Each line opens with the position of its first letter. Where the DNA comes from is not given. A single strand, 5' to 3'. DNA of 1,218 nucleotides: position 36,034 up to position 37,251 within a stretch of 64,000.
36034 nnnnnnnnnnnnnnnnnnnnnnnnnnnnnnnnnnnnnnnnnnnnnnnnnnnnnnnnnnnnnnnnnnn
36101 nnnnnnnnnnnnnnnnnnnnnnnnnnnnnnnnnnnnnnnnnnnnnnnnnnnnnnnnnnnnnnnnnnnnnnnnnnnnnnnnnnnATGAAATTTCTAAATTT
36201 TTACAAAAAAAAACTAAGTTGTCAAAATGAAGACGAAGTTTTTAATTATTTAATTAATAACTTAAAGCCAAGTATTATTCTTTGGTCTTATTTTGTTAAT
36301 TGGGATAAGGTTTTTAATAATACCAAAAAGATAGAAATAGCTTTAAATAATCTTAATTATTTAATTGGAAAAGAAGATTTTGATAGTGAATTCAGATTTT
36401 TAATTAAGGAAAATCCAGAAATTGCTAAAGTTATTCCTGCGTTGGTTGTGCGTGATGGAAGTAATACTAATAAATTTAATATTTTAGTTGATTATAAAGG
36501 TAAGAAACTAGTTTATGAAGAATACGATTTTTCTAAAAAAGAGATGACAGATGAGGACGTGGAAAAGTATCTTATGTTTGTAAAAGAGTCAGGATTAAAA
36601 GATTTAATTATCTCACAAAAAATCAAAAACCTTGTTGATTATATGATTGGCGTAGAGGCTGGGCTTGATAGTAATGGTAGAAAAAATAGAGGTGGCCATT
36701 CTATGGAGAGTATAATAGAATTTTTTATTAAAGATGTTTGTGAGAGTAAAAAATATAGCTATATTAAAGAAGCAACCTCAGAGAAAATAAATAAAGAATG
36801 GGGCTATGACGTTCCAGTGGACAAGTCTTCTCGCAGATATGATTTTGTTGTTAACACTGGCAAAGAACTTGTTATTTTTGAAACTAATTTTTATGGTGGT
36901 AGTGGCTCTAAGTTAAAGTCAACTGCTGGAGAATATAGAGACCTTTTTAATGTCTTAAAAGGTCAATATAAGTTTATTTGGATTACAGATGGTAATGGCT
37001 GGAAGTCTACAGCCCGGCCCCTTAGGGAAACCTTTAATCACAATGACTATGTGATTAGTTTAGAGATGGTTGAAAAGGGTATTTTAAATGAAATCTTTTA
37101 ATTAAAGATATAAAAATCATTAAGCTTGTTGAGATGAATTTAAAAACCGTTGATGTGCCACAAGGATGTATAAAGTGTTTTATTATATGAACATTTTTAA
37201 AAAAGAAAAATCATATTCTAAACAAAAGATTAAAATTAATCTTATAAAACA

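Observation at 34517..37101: GmrSD-like gene sits where dpnM is expected and is ATGA-coupled to the endonuclease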

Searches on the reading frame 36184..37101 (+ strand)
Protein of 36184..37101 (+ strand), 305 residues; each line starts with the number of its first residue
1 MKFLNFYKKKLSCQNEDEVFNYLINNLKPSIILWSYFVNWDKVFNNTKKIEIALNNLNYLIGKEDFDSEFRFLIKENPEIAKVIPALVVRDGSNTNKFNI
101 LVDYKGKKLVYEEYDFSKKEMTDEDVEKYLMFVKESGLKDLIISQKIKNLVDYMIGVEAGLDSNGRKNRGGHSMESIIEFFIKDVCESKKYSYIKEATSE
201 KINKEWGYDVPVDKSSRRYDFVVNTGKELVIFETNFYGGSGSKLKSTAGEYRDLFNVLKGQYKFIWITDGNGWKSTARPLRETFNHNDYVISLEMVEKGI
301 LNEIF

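Call 3: search_protein_families(library=pfam, proteins=[window:36184-37101:+], max_evalue=0.01)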
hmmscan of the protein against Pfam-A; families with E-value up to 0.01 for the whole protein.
window:36184-37101:+ (305 aa): 1 family
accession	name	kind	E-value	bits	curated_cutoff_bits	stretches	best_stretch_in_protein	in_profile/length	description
PF04556.18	DpnII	-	1.5e-90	303.7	23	1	20-303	2-278/278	DpnII restriction endonuclease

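Call 4: search_protein_families(library=padloc, proteins=[window:36184-37101:+], max_evalue=0.01)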
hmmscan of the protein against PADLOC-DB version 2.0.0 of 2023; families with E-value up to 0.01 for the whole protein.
window:36184-37101:+ (305 aa): 2 families
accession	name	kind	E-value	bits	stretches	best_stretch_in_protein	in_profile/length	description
PDLC03548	REase_II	-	1e-87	292.2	1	17-305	4-288/290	Type II restriction enzyme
PDLC03569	REase_II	-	2.4e-45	153.2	1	110-304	6-203/205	Type II restriction enzyme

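Call 5: search_protein_families(library=ncbifam, proteins=[window:36184-37101:+], max_evalue=0.01)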
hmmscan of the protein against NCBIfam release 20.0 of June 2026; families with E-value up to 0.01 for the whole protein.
window:36184-37101:+ (305 aa): 0 families

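Call 35: search_dna_similar(query=window:36184-37098:+, collection=plasmids, mode=protein, max_rows=40, rows=spread)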
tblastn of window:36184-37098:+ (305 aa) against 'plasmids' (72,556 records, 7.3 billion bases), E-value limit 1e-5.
Records with a match: 20; places in all: 23; records where one place covers at least 80% of the query: 19.
Best place of each record, by identity: <60% 20.
By first word of the organism name: Staphylococcus 5; Streptococcus 3; Psychrobacter 2; Lactococcus 2; Lactiplantibacillus 2; Levilactobacillus 1; Fusobacterium 1; Clostridium 1; Mycoplasmopsis 1; uncultured 1; and 1 more.
By predicted mobility (MOB-suite, as given by PLSDB): non-mobilizable 13; mobilizable 4; conjugative 3.
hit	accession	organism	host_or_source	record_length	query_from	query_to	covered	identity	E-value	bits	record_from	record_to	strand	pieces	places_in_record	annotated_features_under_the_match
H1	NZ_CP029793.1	Psychrobacter sp. YP14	pure culture,shrimp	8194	16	304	95%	40.7%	9e-62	218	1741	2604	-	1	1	type II restriction endonuclease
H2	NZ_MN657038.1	Psychrobacter sp.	-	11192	16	304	95%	40.3%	4e-62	219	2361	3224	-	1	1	type II restriction endonuclease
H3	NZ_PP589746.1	Lactococcus sp.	Bacterial culture,Dairy environment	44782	17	305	95%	39.7%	1e-58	209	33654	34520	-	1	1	type II restriction endonuclease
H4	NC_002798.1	Lactococcus lactis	-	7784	17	305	95%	39.3%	5e-58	207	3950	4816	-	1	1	type II restriction endonuclease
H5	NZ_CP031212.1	Levilactobacillus brevis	-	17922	11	304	96%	37.6%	2e-46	174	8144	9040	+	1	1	type II restriction endonuclease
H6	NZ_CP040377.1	Lactiplantibacillus plantarum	cell culture,Angelica gigas Nakai root ...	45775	11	304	96%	37.6%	2e-46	174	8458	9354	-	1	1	type II restriction endonuclease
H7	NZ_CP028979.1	Lactiplantibacillus plantarum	liquid feed,pig feed from feed plant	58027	11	304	96%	37.6%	2e-46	174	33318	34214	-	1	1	type II restriction endonuclease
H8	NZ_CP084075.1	Fusobacterium vincentii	-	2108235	27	305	91%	38.5%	1e-45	172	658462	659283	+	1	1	none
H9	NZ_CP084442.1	Staphylococcus lugdunensis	Homo sapiens,pure culture,abdominal ...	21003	20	305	94%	37.0%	5e-44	167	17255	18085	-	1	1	type II restriction endonuclease | site-specific DNA-methyltransferase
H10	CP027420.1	Staphylococcus cohnii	Homo sapiens,peripheral blood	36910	20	305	94%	37.0%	6e-44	167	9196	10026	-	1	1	restriction endonuclease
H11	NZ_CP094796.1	Staphylococcus aureus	Camel,Skin swab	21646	20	305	94%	36.6%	1e-43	166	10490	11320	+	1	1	type II restriction endonuclease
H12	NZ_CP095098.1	Staphylococcus sp. IVB6181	Camel,swab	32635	19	305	94%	33.9%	9e-29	123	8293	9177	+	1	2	type II restriction endonuclease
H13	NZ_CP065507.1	Streptococcus thermophilus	whole organism,Dairy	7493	15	301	94%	33.2%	7e-29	123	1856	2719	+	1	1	type II restriction endonuclease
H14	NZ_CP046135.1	Streptococcus thermophilus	metagenomic assembly,cheese starter ...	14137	15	301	94%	32.9%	7e-28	120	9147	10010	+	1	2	type II restriction endonuclease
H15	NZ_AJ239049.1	Streptococcus thermophilus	-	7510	15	301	94%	32.5%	8e-27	117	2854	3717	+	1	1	type II restriction endonuclease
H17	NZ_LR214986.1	Mycoplasmopsis cynos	Dog,lung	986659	9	301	96%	29.6%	2e-25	113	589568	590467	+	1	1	DpnII family type II restriction endonuclease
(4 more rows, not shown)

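Call 37: get_annotated_region(hit=H1, flank=4000)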
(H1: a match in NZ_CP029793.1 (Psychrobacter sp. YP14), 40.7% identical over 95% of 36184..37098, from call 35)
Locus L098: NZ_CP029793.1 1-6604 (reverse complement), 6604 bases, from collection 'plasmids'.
description: Psychrobacter sp. YP14 plasmid pYP14d, complete sequence
organism: Psychrobacter sp. YP14 (NCBI taxid 2203895)
taxonomy: Bacteria; Pseudomonadota; Gammaproteobacteria; Moraxellales; Moraxellaceae; Psychrobacter; Psychrobacter sp. YP14
host: -; source: pure culture,shrimp; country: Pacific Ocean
typing (MOB-suite, as given by PLSDB): non-mobilizable
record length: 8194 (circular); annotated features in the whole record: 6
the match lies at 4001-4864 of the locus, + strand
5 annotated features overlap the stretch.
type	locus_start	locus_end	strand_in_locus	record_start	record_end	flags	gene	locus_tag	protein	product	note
CDS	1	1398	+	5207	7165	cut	-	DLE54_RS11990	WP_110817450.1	MobA/MobL family protein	-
CDS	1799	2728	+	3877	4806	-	-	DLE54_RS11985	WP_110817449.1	replication initiation protein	GO:0006270 - DNA replication initiation [Evidence IEA]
CDS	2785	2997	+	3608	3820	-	-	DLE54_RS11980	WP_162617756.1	hypothetical protein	-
CDS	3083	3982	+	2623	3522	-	-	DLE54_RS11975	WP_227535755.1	DNA adenine methylase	-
CDS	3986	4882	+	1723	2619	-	-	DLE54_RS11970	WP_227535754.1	type II restriction endonuclease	-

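Call 38: get_annotated_region(hit=H4, flank=4000)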
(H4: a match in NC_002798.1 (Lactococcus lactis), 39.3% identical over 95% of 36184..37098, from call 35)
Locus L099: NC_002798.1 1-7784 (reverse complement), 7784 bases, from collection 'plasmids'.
description: Lactococcus lactis plasmid pSRQ700, complete sequence
organism: Lactococcus lactis (NCBI taxid 1358)
taxonomy: Bacteria; Bacillota; Bacilli; Lactobacillales; Streptococcaceae; Lactococcus; Lactococcus lactis
host: -; source: -; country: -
typing (MOB-suite, as given by PLSDB): non-mobilizable; replicon Inc11
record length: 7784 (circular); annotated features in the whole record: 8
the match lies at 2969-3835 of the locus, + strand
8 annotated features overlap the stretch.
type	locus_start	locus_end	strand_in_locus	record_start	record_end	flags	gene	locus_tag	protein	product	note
CDS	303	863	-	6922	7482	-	-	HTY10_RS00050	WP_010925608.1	recombinase family protein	GO:0006310 - DNA recombination [Evidence IEA]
CDS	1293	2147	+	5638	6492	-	-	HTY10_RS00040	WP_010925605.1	DNA adenine methylase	-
CDS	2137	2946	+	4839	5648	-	-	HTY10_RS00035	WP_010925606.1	site-specific DNA-methyltransferase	-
CDS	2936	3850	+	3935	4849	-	-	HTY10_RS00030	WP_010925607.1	type II restriction endonuclease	-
CDS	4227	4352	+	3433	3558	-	-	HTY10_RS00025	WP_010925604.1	recombinase family protein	GO:0006310 - DNA recombination [Evidence IEA]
CDS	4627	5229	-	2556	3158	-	-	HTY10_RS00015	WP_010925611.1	replication protein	-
CDS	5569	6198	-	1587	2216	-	-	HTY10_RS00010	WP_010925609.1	DUF536 domain-containing protein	-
CDS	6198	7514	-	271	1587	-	-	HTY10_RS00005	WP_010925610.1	RepB family plasmid replication initiator protein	GO:0006270 - DNA replication initiation [Evidence IEA]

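Call 39: get_annotated_region(hit=H5, flank=4000)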
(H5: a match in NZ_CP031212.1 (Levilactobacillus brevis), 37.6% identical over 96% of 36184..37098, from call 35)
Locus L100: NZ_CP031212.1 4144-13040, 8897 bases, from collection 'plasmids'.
description: Levilactobacillus brevis strain UCCLB521 plasmid pUCCLB521_D, complete sequence
organism: Levilactobacillus brevis (NCBI taxid 1580)
taxonomy: Bacteria; Bacillota; Bacilli; Lactobacillales; Lactobacillaceae; Levilactobacillus; Levilactobacillus brevis
host: -; source: -; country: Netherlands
typing (MOB-suite, as given by PLSDB): mobilizable; replicon rep_cluster_731; relaxase MOBQ,MOBQ
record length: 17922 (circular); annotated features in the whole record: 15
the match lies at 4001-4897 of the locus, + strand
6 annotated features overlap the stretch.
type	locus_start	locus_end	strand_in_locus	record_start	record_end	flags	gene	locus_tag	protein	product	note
CDS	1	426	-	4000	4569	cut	-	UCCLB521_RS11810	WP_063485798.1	recombinase family protein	GO:0006310 - DNA recombination [Evidence IEA]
CDS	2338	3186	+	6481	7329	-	-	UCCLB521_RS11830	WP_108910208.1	DNA adenine methylase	-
CDS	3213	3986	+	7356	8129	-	-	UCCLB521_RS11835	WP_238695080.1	site-specific DNA-methyltransferase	GO:0009307 - DNA restriction-modification system [Evidence IEA]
CDS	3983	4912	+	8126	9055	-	-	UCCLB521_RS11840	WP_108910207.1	type II restriction endonuclease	-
CDS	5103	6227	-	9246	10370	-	-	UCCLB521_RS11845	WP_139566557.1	ArdC-like ssDNA-binding domain-containing protein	-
CDS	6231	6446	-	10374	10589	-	-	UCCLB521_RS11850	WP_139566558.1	hypothetical protein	-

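Call 40: get_annotated_region(hit=H9, flank=4000)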
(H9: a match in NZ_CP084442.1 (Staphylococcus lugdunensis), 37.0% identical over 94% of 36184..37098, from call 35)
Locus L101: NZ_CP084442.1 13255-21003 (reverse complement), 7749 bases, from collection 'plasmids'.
description: Staphylococcus lugdunensis strain RMLUG4 plasmid pRMLUG4_2, complete sequence
organism: Staphylococcus lugdunensis (NCBI taxid 28035)
taxonomy: Bacteria; Bacillota; Bacilli; Bacillales; Staphylococcaceae; Staphylococcus; Staphylococcus lugdunensis
host: -; source: Homo sapiens,pure culture,abdominal drainage; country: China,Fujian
typing (MOB-suite, as given by PLSDB): non-mobilizable; replicon rep_cluster_910
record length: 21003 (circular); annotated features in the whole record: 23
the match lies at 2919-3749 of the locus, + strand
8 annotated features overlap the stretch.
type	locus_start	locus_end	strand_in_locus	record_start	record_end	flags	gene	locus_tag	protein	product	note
CDS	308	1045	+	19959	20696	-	-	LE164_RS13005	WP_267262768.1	DUF536 domain-containing protein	-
CDS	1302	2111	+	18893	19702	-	-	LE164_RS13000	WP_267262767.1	Dam family site-specific DNA-(adenine-N6)-methyltransferase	GO:0006306 - DNA methylation [Evidence IEA]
CDS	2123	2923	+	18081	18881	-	-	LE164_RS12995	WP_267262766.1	site-specific DNA-methyltransferase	GO:0009307 - DNA restriction-modification system [Evidence IEA]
CDS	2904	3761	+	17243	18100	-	-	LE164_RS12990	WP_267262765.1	type II restriction endonuclease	-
CDS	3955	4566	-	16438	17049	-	-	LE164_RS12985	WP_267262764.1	recombinase family protein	GO:0006310 - DNA recombination [Evidence IEA]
CDS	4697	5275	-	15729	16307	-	-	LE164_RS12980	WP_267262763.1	recombinase family protein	GO:0006310 - DNA recombination [Evidence IEA]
predicted_resistance_gene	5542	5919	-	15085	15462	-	blaI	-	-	penicillinase repressor BlaI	predicted by amrfinderplus; class BETA-LACTAM; identity 99.21%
predicted_resistance_gene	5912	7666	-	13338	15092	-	blaR1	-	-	beta-lactam sensor/signal transducer BlaR1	predicted by amrfinderplus; class BETA-LACTAM; identity 100.0%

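Call 41: get_annotated_region(hit=H13, flank=4000)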
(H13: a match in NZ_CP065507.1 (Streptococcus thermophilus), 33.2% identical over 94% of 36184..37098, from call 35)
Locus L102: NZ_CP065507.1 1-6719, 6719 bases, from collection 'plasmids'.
description: Streptococcus thermophilus strain CNRZ1202 plasmid pCNRZ1202A, complete sequence
organism: Streptococcus thermophilus (NCBI taxid 1308)
taxonomy: Bacteria; Bacillota; Bacilli; Lactobacillales; Streptococcaceae; Streptococcus; Streptococcus thermophilus
host: -; source: whole organism,Dairy; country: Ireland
typing (MOB-suite, as given by PLSDB): non-mobilizable
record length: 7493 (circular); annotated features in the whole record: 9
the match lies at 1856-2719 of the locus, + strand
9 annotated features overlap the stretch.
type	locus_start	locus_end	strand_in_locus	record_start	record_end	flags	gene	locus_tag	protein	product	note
CDS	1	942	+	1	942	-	-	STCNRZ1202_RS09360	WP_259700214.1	protein rep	-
CDS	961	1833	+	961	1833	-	-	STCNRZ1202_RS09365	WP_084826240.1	DNA adenine methylase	-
CDS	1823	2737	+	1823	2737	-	-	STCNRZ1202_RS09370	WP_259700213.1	type II restriction endonuclease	-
CDS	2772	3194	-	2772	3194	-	-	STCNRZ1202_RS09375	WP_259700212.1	DUF1778 domain-containing protein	-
CDS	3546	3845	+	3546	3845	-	-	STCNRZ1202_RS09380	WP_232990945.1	hypothetical protein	-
CDS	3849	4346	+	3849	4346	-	-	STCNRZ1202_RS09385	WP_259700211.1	hypothetical protein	-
CDS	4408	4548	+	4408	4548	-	-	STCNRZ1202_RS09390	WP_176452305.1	hypothetical protein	-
CDS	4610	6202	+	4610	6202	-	-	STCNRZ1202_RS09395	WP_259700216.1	hypothetical protein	-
CDS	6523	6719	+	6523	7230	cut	-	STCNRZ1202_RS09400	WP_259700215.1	zonular occludens toxin domain-containing protein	-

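Call 42: get_annotated_region(hit=H17, flank=4000)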
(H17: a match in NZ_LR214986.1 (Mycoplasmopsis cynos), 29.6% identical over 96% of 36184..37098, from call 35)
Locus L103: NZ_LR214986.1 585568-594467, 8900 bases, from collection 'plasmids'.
description: Mycoplasmopsis cynos strain NCTC10142 plasmid 13
organism: Mycoplasmopsis cynos (NCBI taxid 171284)
taxonomy: Bacteria; Mycoplasmatota; ; Mycoplasmoidales; Metamycoplasmataceae; Mycoplasmopsis; Mycoplasmopsis cynos
host: -; source: Dog,lung; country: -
typing (MOB-suite, as given by PLSDB): non-mobilizable
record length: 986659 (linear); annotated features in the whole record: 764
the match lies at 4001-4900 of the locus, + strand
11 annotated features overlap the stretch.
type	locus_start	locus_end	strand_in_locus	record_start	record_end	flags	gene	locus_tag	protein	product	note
CDS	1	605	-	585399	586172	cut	-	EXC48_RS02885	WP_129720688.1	Eco47II family restriction endonuclease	GO:0009307 - DNA restriction-modification system [Evidence IEA]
CDS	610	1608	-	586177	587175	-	-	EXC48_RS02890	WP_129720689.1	DNA cytosine methyltransferase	-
CDS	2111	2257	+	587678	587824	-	-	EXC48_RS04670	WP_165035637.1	hypothetical protein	-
CDS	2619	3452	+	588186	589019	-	-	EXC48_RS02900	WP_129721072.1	DNA adenine methylase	-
CDS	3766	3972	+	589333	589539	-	-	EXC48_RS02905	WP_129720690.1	DNA methyltransferase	GO:0006306 - DNA methylation [Evidence IEA]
CDS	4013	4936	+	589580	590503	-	-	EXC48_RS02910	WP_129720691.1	DpnII family type II restriction endonuclease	GO:0009307 - DNA restriction-modification system [Evidence IEA]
CDS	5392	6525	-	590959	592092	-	-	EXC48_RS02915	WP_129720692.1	Mbov_0401 family ICE element transposase-like protein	-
CDS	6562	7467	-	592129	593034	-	-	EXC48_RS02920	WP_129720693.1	hypothetical protein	-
CDS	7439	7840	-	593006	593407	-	-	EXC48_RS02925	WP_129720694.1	Mbov_0400 family ICE element protein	-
CDS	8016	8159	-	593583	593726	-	-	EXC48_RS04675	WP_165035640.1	hypothetical protein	-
CDS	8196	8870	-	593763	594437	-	-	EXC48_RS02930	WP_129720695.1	Mbov_0400 family ICE element protein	-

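Call 79: search_solved_structures(query=window:36184-37098:+, max_evalue=1)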
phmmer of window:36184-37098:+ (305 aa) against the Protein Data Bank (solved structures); distinct sequences matched with E-value up to 1: 1.
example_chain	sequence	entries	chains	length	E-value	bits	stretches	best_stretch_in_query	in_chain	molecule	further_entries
9s3a_A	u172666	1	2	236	0.89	12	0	43-104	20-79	Glutathione S-transferase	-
